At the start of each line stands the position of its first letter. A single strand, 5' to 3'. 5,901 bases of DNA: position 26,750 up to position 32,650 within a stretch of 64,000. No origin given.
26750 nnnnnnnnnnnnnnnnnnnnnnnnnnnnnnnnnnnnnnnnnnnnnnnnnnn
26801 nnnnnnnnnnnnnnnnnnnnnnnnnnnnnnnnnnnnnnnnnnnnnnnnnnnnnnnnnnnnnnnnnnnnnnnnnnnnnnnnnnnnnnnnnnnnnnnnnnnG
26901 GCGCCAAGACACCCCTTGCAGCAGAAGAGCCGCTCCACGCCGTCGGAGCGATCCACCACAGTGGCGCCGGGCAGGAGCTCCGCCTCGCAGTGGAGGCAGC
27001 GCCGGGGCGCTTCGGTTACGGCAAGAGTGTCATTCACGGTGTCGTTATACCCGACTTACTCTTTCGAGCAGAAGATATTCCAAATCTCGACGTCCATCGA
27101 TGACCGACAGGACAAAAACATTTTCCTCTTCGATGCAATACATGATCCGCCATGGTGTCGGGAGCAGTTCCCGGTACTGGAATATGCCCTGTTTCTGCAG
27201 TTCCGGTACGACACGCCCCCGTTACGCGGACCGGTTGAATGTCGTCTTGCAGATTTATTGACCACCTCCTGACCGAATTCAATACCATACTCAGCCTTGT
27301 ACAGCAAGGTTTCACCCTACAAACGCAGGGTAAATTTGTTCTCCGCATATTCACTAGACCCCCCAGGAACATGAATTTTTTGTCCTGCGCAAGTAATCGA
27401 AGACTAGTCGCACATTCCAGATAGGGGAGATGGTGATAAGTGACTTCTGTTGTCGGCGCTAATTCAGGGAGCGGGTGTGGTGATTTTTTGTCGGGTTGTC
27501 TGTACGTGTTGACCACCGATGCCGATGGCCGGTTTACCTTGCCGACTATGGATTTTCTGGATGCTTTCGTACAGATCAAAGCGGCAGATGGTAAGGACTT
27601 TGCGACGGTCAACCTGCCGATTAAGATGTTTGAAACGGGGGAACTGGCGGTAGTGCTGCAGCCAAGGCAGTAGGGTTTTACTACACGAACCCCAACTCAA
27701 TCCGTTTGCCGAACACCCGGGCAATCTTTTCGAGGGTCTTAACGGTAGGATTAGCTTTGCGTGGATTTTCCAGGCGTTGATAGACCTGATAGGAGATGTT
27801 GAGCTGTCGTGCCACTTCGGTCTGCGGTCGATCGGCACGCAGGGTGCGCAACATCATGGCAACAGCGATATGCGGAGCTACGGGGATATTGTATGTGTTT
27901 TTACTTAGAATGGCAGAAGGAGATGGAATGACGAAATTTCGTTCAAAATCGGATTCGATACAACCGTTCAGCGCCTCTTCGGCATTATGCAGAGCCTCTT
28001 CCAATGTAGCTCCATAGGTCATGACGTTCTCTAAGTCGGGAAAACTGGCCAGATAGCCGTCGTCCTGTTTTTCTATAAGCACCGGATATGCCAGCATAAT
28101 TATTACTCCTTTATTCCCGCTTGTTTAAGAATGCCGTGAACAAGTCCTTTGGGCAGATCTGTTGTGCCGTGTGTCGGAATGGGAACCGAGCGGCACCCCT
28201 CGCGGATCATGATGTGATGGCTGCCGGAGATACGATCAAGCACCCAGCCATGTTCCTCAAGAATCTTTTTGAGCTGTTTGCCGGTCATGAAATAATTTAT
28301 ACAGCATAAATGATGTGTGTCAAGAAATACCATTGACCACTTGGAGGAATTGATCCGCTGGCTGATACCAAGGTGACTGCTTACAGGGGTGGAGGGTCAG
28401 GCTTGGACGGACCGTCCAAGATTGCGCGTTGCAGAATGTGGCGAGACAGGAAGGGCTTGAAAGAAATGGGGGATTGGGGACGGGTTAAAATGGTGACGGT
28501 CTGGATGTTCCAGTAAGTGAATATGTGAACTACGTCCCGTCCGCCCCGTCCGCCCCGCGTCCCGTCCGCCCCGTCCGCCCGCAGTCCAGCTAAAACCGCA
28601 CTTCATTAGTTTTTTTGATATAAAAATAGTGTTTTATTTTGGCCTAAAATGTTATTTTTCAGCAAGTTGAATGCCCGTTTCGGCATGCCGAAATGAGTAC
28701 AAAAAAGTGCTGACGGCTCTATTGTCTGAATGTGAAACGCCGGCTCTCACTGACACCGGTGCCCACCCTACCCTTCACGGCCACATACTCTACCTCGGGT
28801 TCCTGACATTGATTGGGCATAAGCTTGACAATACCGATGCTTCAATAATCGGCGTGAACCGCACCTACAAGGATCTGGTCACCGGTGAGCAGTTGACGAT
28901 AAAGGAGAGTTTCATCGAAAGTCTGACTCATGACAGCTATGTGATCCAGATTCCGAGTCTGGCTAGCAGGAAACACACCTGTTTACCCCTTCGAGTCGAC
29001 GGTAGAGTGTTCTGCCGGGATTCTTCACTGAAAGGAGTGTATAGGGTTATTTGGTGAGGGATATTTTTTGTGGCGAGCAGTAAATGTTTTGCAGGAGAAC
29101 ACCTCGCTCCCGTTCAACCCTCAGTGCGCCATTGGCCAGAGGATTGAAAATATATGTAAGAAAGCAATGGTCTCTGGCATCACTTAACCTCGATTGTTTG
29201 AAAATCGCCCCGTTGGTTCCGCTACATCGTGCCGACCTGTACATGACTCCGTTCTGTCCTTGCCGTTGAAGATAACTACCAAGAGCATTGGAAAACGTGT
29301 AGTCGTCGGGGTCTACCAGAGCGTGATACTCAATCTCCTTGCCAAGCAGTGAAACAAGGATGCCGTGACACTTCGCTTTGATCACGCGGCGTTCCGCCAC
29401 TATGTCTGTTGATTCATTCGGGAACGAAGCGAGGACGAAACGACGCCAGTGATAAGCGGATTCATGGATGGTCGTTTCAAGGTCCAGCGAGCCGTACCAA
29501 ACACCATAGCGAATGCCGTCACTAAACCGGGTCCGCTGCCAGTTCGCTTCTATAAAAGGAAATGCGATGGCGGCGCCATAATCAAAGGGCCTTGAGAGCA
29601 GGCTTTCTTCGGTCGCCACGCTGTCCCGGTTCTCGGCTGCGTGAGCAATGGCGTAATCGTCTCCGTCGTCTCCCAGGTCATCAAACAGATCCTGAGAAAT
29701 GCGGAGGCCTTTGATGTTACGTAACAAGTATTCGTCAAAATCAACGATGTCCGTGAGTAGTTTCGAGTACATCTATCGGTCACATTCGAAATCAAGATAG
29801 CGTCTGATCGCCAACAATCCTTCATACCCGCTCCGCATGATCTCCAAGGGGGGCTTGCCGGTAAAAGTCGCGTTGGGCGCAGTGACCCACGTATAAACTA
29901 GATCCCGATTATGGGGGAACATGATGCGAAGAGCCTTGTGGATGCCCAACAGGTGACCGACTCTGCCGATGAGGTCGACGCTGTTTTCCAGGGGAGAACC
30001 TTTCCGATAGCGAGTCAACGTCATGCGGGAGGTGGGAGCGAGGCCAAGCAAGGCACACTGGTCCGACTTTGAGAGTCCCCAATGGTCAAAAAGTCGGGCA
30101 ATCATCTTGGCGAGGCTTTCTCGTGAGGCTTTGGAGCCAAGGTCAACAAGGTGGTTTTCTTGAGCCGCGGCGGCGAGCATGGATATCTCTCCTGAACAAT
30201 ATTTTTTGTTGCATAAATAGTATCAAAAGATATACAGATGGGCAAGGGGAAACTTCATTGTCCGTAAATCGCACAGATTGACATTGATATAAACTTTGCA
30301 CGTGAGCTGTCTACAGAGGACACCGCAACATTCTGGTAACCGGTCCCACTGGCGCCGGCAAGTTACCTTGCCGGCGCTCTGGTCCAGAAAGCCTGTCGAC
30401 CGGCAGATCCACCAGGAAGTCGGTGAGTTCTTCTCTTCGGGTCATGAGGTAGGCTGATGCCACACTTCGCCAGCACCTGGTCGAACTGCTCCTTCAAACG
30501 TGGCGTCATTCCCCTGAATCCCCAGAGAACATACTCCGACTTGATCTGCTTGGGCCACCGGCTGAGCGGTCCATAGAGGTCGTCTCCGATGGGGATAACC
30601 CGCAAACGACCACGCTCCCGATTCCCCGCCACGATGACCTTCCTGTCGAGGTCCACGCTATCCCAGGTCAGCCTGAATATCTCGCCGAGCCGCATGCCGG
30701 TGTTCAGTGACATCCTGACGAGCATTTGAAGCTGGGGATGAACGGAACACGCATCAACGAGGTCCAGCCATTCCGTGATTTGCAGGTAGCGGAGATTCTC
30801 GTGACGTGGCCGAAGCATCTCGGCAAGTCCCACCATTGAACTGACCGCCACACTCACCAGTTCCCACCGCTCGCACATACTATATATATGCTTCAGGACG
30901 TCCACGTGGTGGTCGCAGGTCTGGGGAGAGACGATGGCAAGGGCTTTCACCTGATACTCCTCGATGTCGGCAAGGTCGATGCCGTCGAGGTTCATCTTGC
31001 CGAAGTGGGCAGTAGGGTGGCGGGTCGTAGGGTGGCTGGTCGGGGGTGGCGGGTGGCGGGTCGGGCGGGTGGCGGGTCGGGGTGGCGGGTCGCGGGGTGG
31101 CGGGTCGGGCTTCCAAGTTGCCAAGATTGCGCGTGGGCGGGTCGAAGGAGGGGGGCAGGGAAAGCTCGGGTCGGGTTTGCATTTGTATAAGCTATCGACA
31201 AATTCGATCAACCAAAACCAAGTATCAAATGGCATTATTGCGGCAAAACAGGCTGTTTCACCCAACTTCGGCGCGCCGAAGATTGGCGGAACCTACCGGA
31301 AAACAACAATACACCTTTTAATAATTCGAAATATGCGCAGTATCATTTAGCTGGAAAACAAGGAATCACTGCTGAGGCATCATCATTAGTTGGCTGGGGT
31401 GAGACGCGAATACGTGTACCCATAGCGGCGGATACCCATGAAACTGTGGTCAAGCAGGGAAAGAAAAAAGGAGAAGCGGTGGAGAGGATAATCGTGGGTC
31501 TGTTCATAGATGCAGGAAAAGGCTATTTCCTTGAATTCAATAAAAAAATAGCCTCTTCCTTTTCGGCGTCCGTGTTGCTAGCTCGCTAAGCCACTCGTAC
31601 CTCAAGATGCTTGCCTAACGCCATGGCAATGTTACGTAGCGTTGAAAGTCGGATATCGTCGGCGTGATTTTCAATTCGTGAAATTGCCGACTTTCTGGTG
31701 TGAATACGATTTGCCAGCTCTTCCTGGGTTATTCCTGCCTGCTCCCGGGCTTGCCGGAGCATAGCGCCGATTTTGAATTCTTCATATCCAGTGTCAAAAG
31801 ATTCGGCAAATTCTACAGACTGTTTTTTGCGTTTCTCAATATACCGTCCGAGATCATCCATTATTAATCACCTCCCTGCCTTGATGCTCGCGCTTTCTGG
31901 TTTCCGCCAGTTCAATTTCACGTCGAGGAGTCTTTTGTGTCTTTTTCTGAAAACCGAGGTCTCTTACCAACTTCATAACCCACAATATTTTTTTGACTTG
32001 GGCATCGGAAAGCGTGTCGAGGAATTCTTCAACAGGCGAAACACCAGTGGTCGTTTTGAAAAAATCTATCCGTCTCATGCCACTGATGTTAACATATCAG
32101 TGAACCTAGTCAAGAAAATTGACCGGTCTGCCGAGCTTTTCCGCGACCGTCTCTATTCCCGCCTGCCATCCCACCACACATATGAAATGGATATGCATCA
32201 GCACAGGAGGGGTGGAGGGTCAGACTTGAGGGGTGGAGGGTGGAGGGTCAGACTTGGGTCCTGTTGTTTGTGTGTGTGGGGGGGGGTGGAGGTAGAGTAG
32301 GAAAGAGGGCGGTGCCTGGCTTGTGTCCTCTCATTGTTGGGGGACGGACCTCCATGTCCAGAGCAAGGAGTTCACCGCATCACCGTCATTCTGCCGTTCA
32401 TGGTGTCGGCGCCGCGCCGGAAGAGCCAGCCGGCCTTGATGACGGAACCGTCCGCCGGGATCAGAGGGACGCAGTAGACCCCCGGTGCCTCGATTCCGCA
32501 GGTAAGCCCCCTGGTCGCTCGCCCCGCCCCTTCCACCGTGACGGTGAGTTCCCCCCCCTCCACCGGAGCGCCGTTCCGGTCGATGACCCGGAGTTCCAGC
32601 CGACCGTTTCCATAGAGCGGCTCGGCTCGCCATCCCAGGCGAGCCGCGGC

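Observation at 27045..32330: TA-rich degenerate mobile island splitting the cbb3 oxidase assembly cluster between fixH and ccoI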

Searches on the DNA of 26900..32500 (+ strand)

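Call 32: search_rna_families(source=window, start=26900, end=32500, threshold=evalue, max_evalue=1)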
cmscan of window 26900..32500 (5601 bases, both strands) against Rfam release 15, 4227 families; matches with E-value up to 1: 1.
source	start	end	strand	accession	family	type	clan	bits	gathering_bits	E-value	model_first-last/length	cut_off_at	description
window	27630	27729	+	RF01750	ZMP-ZTP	Cis-reg; riboswitch;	-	26.6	39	0.23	1-86/86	no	ZMP/ZTP riboswitch aptamer (pfl RNA motif)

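Call 33: search_dna_similar(query=window:27045-32371:+, collection=plasmids, mode=distant, max_rows=15)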
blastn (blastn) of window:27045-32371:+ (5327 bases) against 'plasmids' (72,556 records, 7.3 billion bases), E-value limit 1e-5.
Records with a match: 2; places in all: 2; records where one place covers at least 80% of the query: 0.
Best place of each record, by identity: 80-90% 1; 60-80% 1.
By first word of the organism name: Desulfosarcina 1; Trichlorobacter 1.
By predicted mobility (MOB-suite, as given by PLSDB): non-mobilizable 1; mobilizable 1.
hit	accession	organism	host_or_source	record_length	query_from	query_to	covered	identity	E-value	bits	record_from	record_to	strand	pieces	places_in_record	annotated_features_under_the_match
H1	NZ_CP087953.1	Desulfosarcina sp. BuS5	-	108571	4594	4745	3%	71.6%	7e-11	79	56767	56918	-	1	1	helix-turn-helix transcriptional regulator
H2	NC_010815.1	Trichlorobacter lovleyi SZ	-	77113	3282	3354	1%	81.3%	4e-8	71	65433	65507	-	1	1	istB: IS21-like element helper ATPase IstB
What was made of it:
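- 30326..30398 (+): istB (IS21 helper ATPase) scrap covering the Walker A region, frameshifted. 81% identity to istB on Trichlorobacter lovleyi SZ plasmid NC_010815, E = 4e-8 (call 33).
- istB: call 33.
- Tried and rejected: Plasmid database search (call 33).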

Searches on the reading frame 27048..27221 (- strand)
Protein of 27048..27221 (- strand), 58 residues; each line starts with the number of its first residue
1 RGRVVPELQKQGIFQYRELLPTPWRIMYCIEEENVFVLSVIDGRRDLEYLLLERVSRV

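Call 22: search_protein_families(library=pfam, proteins=[window:27048-27221:-], max_evalue=1)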
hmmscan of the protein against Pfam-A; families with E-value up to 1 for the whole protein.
seq(58 aa): 1 family
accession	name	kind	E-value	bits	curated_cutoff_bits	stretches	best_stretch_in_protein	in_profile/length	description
PF05016.21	ParE_toxin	-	0.0098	16.9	23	1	2-46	46-88/89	ParE toxin of type II toxin-antitoxin system, parDE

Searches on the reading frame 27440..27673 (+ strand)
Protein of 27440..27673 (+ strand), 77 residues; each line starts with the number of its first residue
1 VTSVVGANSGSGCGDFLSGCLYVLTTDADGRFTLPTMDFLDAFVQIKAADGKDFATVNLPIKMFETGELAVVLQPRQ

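Call 3: search_protein_families(library=pfam, proteins=[window:27440-27673:+], max_evalue=0.01)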
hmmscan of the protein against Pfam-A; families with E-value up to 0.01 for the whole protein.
window:27440-27673:+ (77 aa): 0 families

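Call 40: search_protein_families(library=ncbifam, proteins=[window:27440-27673:+], max_evalue=0.001)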
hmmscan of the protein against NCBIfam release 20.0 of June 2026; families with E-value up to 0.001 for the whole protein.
window:27440-27673:+ (77 aa): 0 families
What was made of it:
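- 27440..27673 (+): orf77, an unassigned short ORF on the opposite strand; probably a gene fragment. No family hit (calls 3, 40).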
